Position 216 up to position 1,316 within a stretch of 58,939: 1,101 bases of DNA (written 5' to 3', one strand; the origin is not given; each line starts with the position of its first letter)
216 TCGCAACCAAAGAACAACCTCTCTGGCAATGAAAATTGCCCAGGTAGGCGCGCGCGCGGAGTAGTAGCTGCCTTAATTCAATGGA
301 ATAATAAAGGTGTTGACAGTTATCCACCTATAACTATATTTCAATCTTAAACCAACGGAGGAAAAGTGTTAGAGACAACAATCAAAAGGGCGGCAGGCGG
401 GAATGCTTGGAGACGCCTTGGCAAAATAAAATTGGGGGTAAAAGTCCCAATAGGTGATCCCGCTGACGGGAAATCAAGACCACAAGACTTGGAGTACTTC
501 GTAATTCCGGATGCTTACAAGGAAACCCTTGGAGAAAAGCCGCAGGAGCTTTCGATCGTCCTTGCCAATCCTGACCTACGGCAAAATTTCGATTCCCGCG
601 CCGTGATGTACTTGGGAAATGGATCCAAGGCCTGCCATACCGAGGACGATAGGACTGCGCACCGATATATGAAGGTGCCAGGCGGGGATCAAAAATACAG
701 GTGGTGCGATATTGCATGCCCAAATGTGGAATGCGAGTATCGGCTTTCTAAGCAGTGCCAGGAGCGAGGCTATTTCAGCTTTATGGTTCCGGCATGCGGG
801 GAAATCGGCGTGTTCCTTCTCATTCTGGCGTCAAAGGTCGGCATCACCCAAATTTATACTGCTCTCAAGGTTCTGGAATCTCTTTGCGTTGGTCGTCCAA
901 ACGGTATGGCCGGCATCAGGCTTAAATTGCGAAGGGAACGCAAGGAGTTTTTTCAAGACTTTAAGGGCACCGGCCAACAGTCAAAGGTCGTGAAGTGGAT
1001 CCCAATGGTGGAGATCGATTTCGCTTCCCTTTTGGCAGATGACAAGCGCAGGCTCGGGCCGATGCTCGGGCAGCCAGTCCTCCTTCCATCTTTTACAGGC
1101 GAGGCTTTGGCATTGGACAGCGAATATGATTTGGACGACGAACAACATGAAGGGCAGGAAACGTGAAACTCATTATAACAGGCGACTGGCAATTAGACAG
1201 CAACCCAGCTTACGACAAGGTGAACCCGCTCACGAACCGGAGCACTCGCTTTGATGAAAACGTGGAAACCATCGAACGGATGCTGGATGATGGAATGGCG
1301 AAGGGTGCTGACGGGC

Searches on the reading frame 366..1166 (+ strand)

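Call 7: search_protein_families(library=pfam, proteins=[window:366-1166:+], max_evalue=0.01)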
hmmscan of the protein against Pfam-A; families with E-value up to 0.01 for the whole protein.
window:366-1166:+ (266 aa): 1 family
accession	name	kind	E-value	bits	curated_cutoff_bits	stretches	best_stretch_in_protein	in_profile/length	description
PF18897.5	Gp3-like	-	3.6e-21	76.3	23.6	1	18-196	1-175/191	Recombination directionality factor-like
